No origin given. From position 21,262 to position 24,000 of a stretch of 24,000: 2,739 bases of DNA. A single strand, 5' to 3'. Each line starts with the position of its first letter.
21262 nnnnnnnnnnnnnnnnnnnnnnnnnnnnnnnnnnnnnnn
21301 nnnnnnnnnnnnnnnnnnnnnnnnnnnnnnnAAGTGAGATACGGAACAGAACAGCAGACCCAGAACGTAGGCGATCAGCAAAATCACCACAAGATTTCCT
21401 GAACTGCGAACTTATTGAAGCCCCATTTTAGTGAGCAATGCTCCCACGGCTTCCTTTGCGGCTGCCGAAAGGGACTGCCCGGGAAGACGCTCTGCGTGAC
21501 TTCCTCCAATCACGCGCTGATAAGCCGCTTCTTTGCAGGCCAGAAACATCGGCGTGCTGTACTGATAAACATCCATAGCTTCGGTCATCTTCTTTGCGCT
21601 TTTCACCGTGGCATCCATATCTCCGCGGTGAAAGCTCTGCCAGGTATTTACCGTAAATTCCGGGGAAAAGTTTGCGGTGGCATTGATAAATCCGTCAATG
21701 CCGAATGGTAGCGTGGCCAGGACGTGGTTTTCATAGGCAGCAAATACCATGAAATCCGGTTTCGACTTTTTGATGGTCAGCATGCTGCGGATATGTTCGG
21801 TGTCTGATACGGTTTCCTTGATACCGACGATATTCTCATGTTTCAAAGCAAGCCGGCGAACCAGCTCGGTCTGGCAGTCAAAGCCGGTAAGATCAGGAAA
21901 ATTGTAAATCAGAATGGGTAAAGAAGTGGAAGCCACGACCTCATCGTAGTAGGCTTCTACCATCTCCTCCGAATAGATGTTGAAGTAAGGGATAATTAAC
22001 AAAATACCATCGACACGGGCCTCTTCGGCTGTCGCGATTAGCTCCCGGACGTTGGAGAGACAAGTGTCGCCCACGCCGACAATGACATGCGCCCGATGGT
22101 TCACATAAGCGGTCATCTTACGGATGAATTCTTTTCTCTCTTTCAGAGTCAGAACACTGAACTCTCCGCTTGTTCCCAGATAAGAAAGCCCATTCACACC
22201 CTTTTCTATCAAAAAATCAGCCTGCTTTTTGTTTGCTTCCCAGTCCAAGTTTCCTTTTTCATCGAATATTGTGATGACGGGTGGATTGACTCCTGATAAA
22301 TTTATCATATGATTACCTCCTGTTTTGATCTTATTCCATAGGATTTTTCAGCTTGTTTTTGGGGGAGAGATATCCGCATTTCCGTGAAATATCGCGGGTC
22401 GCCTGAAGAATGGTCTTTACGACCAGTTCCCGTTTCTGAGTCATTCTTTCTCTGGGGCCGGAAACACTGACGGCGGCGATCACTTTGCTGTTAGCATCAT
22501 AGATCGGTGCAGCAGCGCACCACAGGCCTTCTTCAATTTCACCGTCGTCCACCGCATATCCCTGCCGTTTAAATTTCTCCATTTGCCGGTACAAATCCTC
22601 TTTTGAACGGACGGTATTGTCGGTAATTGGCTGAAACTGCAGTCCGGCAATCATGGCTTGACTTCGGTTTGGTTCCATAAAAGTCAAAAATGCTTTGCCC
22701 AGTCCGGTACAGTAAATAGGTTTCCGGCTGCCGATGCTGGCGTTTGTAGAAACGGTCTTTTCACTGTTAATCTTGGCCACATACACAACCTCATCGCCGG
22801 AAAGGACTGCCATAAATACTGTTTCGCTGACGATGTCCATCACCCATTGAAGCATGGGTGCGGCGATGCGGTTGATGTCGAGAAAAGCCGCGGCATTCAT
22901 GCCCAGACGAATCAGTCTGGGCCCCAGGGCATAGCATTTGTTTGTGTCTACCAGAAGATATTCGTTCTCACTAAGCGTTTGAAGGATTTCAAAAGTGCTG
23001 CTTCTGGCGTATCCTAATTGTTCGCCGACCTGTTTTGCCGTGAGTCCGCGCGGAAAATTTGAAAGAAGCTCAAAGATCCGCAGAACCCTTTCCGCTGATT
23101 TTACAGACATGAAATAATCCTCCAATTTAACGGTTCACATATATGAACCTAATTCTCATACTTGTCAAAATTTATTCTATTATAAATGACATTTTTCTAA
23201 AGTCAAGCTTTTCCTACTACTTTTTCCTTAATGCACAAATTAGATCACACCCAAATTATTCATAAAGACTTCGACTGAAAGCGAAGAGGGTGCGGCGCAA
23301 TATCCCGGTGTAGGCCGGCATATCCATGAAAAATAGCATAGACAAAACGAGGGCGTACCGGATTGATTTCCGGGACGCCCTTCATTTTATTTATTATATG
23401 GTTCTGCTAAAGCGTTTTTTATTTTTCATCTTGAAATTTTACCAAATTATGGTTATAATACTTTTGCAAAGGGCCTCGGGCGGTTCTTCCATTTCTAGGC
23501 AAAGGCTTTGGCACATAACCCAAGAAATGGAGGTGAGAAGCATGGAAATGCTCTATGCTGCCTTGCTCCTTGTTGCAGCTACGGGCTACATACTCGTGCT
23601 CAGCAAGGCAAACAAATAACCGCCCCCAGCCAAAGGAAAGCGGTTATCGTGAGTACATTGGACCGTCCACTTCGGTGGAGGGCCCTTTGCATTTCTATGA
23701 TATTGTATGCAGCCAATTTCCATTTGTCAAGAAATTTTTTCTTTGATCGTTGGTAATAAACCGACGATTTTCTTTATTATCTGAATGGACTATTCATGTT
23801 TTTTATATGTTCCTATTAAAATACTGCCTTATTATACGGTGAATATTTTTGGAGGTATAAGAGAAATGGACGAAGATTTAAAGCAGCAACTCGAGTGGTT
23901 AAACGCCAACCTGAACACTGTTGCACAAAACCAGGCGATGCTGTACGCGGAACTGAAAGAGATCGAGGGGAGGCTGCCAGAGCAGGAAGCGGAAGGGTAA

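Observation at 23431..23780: Candidate type I toxin-antitoxin module: 25-aa hydrophobic peptide, SD-sequestering 5' UTR and convergent antisense promoter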

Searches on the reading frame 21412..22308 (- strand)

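Call 8: search_protein_families(library=ncbifam, proteins=[window:21412-22308:-], max_evalue=1)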
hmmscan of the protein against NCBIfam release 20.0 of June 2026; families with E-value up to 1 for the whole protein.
window:21412-22308:- (298 aa): 7 families
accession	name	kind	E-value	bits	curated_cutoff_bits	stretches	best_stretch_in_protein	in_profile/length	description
TIGR00674.1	dapA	equivalog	5.7e-45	153.4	206.15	1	9-293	4-284/286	4-hydroxy-tetrahydrodipicolinate synthase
TIGR02313.1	HpaI-NOT-DapA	exception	8.1e-42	143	396.7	1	5-247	2-243/294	2,4-dihydroxyhept-2-ene-1,7-dioic acid aldolase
NF003164.0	PRK04147.1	equivalog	6.5e-37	127.4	281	1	2-246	2-243/294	N-acetylneuraminate lyase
NF040954.1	Arch_KDGaldase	equivalog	8.8e-36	123.7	390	1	10-247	6-234/288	bifunctional 2-dehydro-3-deoxy-phosphogluconate/2-dehydro-3-deoxy-6-phosphogalactonate aldolase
TIGR00683.1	nanA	equivalog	2.9e-28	99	382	1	5-259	2-252/293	N-acetylneuraminate lyase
NF002958.0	PRK03620.1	subfamily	1.3e-27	96.5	278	1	12-239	19-242/307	5-dehydro-4-deoxyglucarate dehydratase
TIGR03249.1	KdgD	equivalog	3.2e-26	92.1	373.95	1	12-237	17-238/299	5-dehydro-4-deoxyglucarate dehydratase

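Call 9: search_protein_families(library=pfam, proteins=[window:21412-22308:-], max_evalue=1)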
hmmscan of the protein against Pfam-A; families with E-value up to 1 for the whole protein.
window:21412-22308:- (298 aa): 2 families
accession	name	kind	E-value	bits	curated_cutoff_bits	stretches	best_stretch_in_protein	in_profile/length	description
PF00701.28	DHDPS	-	9.6e-59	198.9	22.1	1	4-294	2-288/289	Dihydrodipicolinate synthetase family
PF04864.19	Alliinase_C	-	0.0083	15.5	22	1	23-115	15-112/363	Allinase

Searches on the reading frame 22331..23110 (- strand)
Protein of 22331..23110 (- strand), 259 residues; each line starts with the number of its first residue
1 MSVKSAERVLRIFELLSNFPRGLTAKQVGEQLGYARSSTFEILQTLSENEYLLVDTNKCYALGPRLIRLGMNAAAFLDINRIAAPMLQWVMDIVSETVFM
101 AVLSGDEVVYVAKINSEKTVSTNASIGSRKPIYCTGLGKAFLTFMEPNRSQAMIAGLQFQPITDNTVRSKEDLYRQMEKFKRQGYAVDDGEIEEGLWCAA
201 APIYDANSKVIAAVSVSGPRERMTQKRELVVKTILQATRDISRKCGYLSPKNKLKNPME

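Call 8: search_protein_families(library=ncbifam, proteins=[window:22331-23110:-], max_evalue=1)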
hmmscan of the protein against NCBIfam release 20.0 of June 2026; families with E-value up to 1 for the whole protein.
window:22331-23110:- (259 aa): 8 families
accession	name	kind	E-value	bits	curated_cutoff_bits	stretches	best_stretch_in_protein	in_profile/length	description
TIGR02431.1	pcaR_pcaU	subfamily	5.7e-49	166.7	284.75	1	3-236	5-239/248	beta-ketoadipate pathway transcriptional regulators, PcaR/PcaU/PobR family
NF045644.1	TransRegBhcR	equivalog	2.5e-47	161.4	350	1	2-246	21-266/267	HTH-type transcriptional regulator BhcR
NF011671.1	PRK15090.1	equivalog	2.9e-42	144.7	275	1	2-247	9-255/256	DNA-binding transcriptional regulator KdgR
NF008601.2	PRK11569.1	equivalog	3.2e-29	102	380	1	3-245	26-272/276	glyoxylate bypass operon transcriptional repressor IclR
NF007548.0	PRK10163.1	equivalog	1e-28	100.2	406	1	7-246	25-266/271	HTH-type transcriptional repressor AllR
NF007339.0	PRK09834.1-1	equivalog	3.3e-10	39.7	299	1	5-223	22-242/271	DNA-binding transcriptional regulator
NF007342.0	PRK09834.1-4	equivalog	2.1e-08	33.5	251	1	2-224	10-233/263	DNA-binding transcriptional regulator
NF007341.0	PRK09834.1-3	equivalog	5e-08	32.4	269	1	3-216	7-227/274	DNA-binding transcriptional regulator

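Call 9: search_protein_families(library=pfam, proteins=[window:22331-23110:-], max_evalue=1)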
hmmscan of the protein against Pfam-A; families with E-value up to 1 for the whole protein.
window:22331-23110:- (259 aa): 5 families
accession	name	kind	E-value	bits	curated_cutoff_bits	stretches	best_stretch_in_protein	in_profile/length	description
PF01614.24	IclR_C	-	8.4e-49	165.9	24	1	74-243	4-174/174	Bacterial transcriptional regulator IclR C-terminal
PF09339.16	HTH_IclR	-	3.2e-10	40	22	1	5-52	1-48/52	IclR helix-turn-helix domain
PF12802.13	MarR_2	-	0.0073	16.9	27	1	10-52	8-50/61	MarR family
PF08100.18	Dimerisation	-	0.18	12.1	25.6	1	10-61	28-82/93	O-methyltransferase dimerisation domain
PF13412.12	HTH_24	-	0.18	11.8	21.9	1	10-51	6-46/48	Winged helix-turn-helix DNA-binding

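Call 10: find_encoding_contigs(protein=window:22331-23110:-, flank=6000, max_places=10)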
Protein window:22331-23110:- (259 aa): 9 contigs read that carry it; 7 places shown.
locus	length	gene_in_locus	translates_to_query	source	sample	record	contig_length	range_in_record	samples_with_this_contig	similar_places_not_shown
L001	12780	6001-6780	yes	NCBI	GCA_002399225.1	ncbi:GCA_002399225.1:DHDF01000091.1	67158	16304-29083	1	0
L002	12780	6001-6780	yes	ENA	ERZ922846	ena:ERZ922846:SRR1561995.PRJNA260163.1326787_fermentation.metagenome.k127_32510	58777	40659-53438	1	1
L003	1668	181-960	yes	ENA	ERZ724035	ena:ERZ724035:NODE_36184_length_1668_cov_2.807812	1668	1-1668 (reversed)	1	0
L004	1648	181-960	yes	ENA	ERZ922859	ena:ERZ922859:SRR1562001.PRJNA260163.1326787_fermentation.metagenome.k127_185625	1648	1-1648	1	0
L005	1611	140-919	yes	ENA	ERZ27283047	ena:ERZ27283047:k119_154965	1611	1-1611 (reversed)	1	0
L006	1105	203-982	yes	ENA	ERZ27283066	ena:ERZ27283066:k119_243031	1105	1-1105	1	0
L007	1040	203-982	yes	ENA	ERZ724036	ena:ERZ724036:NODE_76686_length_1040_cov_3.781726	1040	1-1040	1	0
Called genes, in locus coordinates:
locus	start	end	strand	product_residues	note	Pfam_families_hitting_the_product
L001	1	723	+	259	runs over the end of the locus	PF01177:Asp_Glu_race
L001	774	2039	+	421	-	PF08668:HDOD (faint), PF13487:HD_5, PF01966:HD, PF13487:HD_5, PF01966:HD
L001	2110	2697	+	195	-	PF02417:Chromate_transp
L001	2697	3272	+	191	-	PF02417:Chromate_transp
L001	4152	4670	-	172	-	PF01554:MatE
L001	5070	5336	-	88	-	-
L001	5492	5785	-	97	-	-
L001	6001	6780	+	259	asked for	PF09339:HTH_IclR, PF01614:IclR_C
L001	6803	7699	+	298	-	PF00701:DHDPS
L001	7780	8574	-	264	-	PF00005:ABC_tran, PF02463:SMC_N (weak), PF13304:AAA_21 (faint)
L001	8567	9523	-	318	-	PF02653:BPD_transp_2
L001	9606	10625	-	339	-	PF04392:ABC_sub_bind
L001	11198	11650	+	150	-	PF13622:4HBT_3 (weak), PF03061:4HBT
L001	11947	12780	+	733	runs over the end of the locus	PF00501:AMP-binding, PF13193:AMP-binding_C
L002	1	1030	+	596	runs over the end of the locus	PF01321:Creatinase_N, PF16189:Creatinase_N_2, PF00557:Peptidase_M24, PF16188:Peptidase_M24_C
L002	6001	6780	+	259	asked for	PF09339:HTH_IclR, PF01614:IclR_C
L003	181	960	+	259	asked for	PF09339:HTH_IclR, PF01614:IclR_C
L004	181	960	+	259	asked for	PF09339:HTH_IclR, PF01614:IclR_C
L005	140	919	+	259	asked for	PF09339:HTH_IclR, PF01614:IclR_C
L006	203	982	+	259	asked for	PF09339:HTH_IclR, PF01614:IclR_C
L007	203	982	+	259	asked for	PF09339:HTH_IclR, PF01614:IclR_C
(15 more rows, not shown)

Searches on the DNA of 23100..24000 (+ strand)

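Call 5: search_rna_families(source=window, start=23100, end=24000, threshold=evalue, max_evalue=10, show_alignments=3)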
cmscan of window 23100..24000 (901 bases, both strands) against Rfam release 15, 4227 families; matches with E-value up to 10: 8.
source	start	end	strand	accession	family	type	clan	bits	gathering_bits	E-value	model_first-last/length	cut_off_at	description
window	23344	23459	-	RF01769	greA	Cis-reg; leader;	-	20.9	60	0.33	1-124/124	no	Enterobacteria greA leader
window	23342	23418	+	RF02420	Bp1_162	Gene; sRNA;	-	18.1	50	3.5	1-100/100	no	Burkholderia sRNA Bp1_Cand612_SIPHT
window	23321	23396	+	RF00236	ctRNA_pGA1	Gene; antisense;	-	17.5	45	1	1-79/79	no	ctRNA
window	23319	23400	+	RF02621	BSnc120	Gene; sRNA;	-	17.3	114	0.93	1-88/88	no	Brucella sRNA 120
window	23344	23390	+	RF03688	mir-3045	Gene; miRNA;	-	15.8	90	4.5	1-75/75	no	mir-3045 microRNA precursor family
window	23844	23885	+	RF00612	SNORD75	Gene; snRNA; snoRNA; CD-box;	-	15.7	50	0.68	1-62/62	no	Small nucleolar RNA SNORD75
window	23814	23932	-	RF00015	U4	Gene; snRNA; splicing;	CL00007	11.4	46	7.7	1-138/138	no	U4 spliceosomal RNA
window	23325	23384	+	RF02377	SurA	Gene; sRNA;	-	9.9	100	6.3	1-279/279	no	SurA sRNA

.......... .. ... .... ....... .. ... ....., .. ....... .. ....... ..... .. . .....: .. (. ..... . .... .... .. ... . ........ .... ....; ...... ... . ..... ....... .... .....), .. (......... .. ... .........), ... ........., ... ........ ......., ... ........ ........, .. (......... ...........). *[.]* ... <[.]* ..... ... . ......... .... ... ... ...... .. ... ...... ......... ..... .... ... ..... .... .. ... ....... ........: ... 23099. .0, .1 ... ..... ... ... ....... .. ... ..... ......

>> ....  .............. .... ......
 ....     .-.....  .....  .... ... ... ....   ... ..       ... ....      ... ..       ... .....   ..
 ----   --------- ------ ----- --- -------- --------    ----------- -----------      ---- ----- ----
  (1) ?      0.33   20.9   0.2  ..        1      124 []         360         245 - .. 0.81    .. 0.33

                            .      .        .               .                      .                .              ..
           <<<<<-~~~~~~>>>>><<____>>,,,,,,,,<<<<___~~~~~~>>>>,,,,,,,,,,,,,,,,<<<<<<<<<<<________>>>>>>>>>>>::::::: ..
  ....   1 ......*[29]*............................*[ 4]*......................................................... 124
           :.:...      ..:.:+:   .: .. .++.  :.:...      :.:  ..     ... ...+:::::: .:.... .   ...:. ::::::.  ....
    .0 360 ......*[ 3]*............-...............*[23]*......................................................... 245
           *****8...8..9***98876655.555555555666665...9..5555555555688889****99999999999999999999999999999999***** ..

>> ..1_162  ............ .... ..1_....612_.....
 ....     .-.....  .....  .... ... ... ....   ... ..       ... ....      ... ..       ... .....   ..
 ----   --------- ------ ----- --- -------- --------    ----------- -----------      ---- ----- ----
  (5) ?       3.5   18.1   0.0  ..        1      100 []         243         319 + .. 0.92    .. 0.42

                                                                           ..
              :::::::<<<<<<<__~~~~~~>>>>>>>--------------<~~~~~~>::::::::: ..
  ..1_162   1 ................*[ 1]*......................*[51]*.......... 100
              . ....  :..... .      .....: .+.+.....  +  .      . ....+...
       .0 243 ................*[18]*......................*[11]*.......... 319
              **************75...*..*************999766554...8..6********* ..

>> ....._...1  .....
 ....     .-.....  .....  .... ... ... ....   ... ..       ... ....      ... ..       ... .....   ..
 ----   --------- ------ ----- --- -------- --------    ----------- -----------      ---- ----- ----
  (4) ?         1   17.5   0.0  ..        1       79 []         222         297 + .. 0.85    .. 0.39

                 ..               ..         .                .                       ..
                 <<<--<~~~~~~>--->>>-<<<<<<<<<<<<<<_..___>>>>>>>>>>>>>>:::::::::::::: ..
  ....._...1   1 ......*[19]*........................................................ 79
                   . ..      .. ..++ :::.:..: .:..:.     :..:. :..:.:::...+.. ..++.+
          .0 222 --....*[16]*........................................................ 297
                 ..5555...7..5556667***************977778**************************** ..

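Call 17: search_dna_similar(query=window:23400-23790:+, collection=plasmids, mode=distant, max_evalue=0.01, max_rows=15)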
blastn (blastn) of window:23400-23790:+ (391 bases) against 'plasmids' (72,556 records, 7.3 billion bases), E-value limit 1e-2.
No match.

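Call 18: search_dna_similar(query=window:23400-23790:+, collection=phages, mode=distant, max_evalue=0.01, max_rows=15)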
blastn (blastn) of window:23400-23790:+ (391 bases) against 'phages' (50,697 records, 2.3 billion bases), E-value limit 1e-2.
No match.

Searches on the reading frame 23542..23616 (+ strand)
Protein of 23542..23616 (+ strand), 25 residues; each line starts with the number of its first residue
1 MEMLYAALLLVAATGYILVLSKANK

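Call 8: search_protein_families(library=ncbifam, proteins=[window:23542-23616:+], max_evalue=1)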
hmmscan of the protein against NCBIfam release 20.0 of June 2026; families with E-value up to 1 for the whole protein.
seq(25 aa): 0 families

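Call 9: search_protein_families(library=pfam, proteins=[window:23542-23616:+], max_evalue=1)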
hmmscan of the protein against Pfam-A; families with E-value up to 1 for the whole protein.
seq(25 aa): 0 families

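Call 11: list_cluster_members(proteins=[window:23542-23616:+, window:23866-23997:+])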
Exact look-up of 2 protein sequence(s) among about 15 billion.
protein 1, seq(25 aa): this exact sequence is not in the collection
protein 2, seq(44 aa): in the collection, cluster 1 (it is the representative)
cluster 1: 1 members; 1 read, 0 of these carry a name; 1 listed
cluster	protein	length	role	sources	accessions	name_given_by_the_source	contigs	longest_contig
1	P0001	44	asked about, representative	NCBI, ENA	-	-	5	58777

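Call 54: search_solved_structures(query=A4, max_evalue=10, show_alignments=2)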
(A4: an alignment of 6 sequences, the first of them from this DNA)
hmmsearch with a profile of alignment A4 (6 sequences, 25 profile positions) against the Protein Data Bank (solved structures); distinct sequences matched with E-value up to 10: 1.
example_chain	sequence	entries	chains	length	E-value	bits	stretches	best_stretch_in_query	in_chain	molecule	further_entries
1vf5_F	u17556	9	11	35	0.65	12.9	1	2-9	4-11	PROTEIN PET M | Cytochrome b6-f complex subunit VII | Cytochrome b6-f complex subunit 7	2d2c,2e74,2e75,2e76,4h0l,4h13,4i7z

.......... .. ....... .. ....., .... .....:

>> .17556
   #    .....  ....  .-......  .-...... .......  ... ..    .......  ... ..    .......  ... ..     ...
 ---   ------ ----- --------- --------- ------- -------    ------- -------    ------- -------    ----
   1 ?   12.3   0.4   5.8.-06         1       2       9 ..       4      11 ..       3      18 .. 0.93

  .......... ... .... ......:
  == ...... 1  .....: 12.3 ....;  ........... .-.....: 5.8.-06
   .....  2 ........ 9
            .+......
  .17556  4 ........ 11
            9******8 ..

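Call 55: search_protein_families(library=pfam, alignment_id=A4, max_evalue=10)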
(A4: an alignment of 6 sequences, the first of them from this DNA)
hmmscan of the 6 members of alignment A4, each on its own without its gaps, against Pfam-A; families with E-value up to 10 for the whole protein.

A. member 1, seq(25 aa): 0 families

B. families by the number of members that match (of 6 scanned): 0 families

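Call 78: search_protein_families(library=ncbifam, alignment_id=A5, max_evalue=10)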
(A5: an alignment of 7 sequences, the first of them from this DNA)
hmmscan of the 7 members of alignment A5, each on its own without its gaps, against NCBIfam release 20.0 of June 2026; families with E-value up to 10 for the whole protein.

A. member 1, seq(25 aa): 0 families

B. families by the number of members that match (of 7 scanned): 2 families
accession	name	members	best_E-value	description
NF008825.0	PRK11875.1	1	0.037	photosystem II reaction center protein T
NF045529.2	Heimdall-CTERM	1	0.098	Heimdall-CTERM domain-containing surface protein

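Call 79: search_protein_families(library=phrogs, alignment_id=A5, max_evalue=10)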
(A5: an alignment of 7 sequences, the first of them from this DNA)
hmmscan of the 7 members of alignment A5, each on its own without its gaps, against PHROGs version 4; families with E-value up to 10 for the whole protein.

A. member 1, seq(25 aa): 0 families

B. families by the number of members that match (of 7 scanned): 0 families

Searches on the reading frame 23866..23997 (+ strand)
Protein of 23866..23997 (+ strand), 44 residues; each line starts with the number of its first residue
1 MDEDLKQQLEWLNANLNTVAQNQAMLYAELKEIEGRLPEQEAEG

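Call 8: search_protein_families(library=ncbifam, proteins=[window:23866-23997:+], max_evalue=1)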
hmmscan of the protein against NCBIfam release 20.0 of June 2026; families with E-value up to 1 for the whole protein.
seq(44 aa): 0 families

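Call 9: search_protein_families(library=pfam, proteins=[window:23866-23997:+], max_evalue=1)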
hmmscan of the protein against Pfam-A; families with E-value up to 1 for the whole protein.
seq(44 aa): 3 families
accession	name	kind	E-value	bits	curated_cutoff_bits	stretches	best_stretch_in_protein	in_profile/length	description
PF21370.4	PAS_GdpP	-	0.0055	17.5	27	1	6-40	22-56/90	Cyclic-di-AMP phosphodiesterase GdpP-like, PAS domain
PF16331.10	TolA_bind_tri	-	0.031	14.8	30.1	1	4-42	36-74/76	TolA binding protein trimerisation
PF07197.17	DUF1409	-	0.21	11.8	29.2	1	11-42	1-32/48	Protein of unknown function (DUF1409)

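Call 80: find_encoding_contigs(protein=window:23866-23997:+, flank=3000, max_places=10)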
Protein seq(44 aa) (44 aa): 4 contigs read that carry it; 3 places shown.
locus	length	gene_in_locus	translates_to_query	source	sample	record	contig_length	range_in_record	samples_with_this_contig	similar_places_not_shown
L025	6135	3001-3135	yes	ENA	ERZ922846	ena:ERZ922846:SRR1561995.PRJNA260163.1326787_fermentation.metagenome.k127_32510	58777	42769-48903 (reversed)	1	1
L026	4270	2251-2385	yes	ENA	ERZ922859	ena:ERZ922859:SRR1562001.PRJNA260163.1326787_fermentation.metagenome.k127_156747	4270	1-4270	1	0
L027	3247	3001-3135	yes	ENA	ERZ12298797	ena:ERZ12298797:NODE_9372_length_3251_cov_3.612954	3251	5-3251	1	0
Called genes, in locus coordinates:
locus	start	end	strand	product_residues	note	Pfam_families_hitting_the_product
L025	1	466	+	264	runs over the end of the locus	PF00005:ABC_tran, PF02463:SMC_N (weak), PF13304:AAA_21 (faint)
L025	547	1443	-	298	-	PF00701:DHDPS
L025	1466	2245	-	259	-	PF09339:HTH_IclR, PF01614:IclR_C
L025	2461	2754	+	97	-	-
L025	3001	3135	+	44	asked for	-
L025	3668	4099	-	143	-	PF06541:ABC_trans_CmpB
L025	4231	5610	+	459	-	PF04389:Peptidase_M28, PF01546:Peptidase_M20, PF07687:M20_dimer (faint)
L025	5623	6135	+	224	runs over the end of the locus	PF01966:HD (weak)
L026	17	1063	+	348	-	PF04963:Sigma54_CBD, PF04552:Sigma54_DBD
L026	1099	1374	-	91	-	-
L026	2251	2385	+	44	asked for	-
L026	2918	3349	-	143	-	PF06541:ABC_trans_CmpB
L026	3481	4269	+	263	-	?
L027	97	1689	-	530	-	PF07833:Cu_amine_oxidN1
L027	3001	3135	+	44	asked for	-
